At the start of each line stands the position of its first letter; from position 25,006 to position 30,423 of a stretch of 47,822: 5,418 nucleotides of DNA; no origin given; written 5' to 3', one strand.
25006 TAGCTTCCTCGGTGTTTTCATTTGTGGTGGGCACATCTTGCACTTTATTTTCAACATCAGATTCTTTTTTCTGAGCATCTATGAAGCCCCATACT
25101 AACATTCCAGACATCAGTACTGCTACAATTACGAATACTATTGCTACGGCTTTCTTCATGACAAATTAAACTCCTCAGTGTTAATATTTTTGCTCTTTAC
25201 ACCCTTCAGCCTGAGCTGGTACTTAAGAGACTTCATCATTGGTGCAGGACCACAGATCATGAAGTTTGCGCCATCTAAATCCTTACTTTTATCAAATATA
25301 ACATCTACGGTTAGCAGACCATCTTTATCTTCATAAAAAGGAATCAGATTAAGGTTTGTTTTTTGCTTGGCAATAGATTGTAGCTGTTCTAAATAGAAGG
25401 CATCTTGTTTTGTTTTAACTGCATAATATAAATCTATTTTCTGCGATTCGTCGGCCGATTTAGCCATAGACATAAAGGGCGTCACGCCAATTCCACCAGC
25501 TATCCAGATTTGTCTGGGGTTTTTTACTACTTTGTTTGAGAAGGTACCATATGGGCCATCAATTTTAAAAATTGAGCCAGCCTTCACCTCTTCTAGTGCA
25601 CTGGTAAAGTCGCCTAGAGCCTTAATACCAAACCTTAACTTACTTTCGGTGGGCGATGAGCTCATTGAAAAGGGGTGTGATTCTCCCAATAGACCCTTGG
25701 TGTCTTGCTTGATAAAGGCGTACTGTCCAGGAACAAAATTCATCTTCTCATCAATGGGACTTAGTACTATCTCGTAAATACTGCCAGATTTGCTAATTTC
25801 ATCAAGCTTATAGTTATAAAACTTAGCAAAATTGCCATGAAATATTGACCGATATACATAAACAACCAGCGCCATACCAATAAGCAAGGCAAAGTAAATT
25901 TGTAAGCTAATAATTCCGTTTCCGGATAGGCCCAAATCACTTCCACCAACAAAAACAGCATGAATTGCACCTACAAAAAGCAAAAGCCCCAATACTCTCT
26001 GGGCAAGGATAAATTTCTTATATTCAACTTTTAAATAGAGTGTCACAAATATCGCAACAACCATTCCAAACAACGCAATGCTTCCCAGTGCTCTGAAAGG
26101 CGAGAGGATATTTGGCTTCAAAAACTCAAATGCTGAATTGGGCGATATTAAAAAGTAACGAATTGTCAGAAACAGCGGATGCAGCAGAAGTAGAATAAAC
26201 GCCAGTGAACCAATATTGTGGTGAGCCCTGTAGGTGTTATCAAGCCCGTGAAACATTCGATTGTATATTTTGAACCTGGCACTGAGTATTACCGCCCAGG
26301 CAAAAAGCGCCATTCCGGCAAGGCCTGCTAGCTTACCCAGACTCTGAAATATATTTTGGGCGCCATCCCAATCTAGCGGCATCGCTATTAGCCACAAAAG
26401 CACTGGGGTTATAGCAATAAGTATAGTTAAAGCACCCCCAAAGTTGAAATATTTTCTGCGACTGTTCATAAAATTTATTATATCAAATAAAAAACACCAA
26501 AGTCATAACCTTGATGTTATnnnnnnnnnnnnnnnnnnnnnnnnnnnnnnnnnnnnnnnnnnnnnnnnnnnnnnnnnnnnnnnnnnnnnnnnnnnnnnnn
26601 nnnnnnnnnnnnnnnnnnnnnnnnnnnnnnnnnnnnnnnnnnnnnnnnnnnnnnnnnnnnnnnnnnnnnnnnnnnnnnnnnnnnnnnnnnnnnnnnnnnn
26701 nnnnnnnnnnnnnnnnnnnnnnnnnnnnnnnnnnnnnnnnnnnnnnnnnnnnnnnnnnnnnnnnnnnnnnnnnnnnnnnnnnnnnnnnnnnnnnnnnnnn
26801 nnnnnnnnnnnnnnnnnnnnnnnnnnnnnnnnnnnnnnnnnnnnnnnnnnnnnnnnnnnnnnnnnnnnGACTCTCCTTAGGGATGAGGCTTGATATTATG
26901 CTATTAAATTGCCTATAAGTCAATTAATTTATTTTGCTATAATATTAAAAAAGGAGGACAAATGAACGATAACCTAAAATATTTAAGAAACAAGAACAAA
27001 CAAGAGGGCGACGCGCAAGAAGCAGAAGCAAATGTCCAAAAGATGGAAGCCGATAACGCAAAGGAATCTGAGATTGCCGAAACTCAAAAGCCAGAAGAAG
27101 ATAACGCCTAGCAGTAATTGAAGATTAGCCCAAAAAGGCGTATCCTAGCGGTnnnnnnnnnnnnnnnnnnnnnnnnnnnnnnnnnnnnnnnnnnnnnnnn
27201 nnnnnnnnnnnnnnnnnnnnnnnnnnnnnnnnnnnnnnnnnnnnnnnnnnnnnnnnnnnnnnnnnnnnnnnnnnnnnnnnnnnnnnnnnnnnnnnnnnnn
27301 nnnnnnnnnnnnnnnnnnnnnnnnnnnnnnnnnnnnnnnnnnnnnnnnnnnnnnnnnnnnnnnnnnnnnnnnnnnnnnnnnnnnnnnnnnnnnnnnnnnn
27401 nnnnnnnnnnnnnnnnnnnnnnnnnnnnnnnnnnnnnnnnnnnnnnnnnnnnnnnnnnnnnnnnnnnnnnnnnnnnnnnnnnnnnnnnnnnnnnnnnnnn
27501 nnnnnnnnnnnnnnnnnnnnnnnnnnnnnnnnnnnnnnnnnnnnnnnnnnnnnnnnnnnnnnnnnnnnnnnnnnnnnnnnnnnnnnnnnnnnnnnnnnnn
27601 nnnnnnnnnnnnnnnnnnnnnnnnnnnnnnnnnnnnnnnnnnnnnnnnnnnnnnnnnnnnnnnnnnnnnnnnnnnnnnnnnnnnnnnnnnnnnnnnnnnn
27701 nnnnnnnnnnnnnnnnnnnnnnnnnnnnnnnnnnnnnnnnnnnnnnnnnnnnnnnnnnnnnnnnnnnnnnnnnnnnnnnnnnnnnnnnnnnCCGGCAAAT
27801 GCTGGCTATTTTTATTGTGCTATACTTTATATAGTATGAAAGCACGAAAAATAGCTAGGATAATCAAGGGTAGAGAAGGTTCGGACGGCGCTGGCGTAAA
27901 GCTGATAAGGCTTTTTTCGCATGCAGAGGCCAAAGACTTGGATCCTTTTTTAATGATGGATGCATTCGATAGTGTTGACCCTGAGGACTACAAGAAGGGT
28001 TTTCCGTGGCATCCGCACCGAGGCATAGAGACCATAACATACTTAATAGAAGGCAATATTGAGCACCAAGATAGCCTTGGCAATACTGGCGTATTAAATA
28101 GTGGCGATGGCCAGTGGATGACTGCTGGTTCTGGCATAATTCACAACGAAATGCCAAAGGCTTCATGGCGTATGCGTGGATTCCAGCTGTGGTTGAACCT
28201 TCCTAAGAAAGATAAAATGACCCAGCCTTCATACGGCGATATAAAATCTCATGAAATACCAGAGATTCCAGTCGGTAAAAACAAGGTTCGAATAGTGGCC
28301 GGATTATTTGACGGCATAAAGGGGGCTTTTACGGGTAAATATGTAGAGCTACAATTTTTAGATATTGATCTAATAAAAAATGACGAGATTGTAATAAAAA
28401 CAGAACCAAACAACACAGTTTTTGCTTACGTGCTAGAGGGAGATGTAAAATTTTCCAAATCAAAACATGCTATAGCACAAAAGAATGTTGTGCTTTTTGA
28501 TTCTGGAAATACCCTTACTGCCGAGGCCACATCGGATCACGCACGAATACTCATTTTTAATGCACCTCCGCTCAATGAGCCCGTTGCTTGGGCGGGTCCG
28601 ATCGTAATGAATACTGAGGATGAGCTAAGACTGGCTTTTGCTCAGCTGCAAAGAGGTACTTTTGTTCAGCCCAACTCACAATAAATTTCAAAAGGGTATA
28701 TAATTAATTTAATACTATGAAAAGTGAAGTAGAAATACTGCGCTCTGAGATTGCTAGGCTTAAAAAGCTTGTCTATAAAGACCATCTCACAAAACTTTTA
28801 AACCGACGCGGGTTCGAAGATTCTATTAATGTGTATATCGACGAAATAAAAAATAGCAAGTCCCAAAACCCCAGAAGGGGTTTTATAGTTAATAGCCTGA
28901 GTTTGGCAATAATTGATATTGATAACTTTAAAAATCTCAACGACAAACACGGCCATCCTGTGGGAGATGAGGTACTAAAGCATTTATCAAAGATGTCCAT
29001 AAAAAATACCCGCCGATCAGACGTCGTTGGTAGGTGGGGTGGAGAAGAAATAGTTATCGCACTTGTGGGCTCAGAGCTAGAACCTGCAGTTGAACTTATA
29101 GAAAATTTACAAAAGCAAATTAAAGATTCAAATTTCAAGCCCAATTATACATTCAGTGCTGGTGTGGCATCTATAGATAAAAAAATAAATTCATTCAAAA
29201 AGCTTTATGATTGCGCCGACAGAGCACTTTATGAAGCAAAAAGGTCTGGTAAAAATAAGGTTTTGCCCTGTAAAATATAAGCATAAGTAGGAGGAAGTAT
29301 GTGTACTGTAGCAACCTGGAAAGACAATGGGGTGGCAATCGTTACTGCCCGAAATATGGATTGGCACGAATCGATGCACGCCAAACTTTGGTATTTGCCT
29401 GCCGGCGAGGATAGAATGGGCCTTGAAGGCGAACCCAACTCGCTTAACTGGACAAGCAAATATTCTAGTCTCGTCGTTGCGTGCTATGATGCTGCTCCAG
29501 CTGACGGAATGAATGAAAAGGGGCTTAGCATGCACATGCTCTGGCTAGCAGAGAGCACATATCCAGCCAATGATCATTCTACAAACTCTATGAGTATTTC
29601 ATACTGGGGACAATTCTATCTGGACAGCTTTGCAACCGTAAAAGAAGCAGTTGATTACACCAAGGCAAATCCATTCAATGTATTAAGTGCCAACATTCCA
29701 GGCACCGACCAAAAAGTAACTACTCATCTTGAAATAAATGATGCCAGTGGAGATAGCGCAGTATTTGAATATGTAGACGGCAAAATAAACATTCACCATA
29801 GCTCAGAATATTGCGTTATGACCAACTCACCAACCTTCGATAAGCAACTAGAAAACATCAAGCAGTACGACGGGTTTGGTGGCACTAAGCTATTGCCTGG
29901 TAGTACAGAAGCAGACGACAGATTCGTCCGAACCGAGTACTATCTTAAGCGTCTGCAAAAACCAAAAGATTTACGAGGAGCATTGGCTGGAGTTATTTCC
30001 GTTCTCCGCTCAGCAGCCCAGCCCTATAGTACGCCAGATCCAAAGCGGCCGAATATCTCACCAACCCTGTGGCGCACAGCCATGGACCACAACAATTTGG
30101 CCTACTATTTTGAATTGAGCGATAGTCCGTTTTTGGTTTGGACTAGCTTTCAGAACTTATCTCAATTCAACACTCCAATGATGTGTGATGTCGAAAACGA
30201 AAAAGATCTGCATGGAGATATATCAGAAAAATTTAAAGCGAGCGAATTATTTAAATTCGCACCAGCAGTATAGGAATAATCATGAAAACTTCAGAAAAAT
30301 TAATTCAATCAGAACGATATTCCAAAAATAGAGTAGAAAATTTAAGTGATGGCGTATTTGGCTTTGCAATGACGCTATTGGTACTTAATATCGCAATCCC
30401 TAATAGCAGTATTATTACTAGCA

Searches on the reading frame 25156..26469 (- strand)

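Call 23: search_protein_families(library=ncbifam, proteins=[window:25156-26469:-], max_evalue=0.00001)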
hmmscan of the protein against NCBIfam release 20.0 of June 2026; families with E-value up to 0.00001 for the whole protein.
window:25156-26469:- (437 aa): 20 families
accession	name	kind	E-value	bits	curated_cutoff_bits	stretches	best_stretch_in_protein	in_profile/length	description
NF040810.1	BenC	equivalog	1.1e-23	83.9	430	1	237-435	125-331/333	benzoate 1,2-dioxygenase electron transfer component BenC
NF009805.0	PRK13289.1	equivalog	1.8e-23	83.1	432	1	197-434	134-392/399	NO-inducible flavohemoprotein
NF008822.0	PRK11872.1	equivalog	1.4e-18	67.1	402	1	222-435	114-336/341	anthranilate 1,2-dioxygenase electron transfer component AntC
NF000796.0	PRK00054.1-1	equivalog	5.9e-18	65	224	1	239-422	23-192/254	dihydroorotate dehydrogenase electron transfer subunit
NF045803.1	MethMoxFADbindMmoC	equivalog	7.5e-18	64.4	500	1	240-434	135-340/343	aromatic/alkene monooxygenase hydroxylase FAD-binding subunit MmoC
TIGR02160.1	PA_CoA_Oxy5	hypoth_equivalog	1.1e-17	63.9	420.8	1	236-435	24-242/352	1,2-phenylacetyl-CoA epoxidase subunit PaaE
NF007964.0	PRK10684.1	equivalog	2.7e-17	62.7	383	1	244-435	36-238/333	NADH oxidoreductase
NF005963.0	PRK08051.1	equivalog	1.1e-16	60.9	230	1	229-434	16-230/233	NAD(P)H-flavin reductase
NF052252.1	flav_redu_LuxG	exception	2.6e-16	59.5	340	1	228-427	12-222/232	flavin mononucleotide reductase LuxG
NF006220.0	PRK08345.1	subfamily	2.3e-15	56.6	395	1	237-429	35-246/294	cytochrome-c3 hydrogenase subunit gamma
NF040830.1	sulfhyd_ShyC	equivalog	4.1e-15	55.7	600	1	237-374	31-168/288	NAD(P)-dependent hydrogenase/sulfhydrogenase 2 subunit gamma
NF000798.0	PRK00054.1-3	equivalog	3.1e-14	53.2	219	1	228-419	17-194/244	dihydroorotate dehydrogenase electron transfer subunit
NF000799.0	PRK00054.1-4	equivalog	1.3e-11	44.1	314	1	230-420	18-207/258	dihydroorotate dehydrogenase electron transfer subunit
NF058606.1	GlBtMonoRdsGbcB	equivalog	6.6e-11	41.7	500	1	292-434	92-247/362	glycine betaine monooxygenase reductase subunit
TIGR02911.1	sulfite_red_B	equivalog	8.1e-11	41.5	288.6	1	262-430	45-220/261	anaerobic sulfite reductase subunit AsrB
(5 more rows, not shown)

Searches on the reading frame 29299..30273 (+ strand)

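Call 23: search_protein_families(library=ncbifam, proteins=[window:29299-30273:+], max_evalue=0.00001)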
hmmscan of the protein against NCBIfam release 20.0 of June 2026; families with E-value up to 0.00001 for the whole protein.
window:29299-30273:+ (324 aa): 3 families
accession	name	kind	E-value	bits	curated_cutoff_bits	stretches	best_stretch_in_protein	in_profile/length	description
NF038245.1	bile_salt_hydro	equivalog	1.1e-22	80.7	350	1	1-191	1-188/314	choloylglycine hydrolase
NF058572.1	PenVAmdYxeL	equivalog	4e-12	45.9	600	1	1-193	1-191/328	penicillin V amidase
NF040521.1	C45_proenzyme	subfamily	1.5e-08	34.4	85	1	2-265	90-309/313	C45 family autoproteolytic acyltransferase/hydrolase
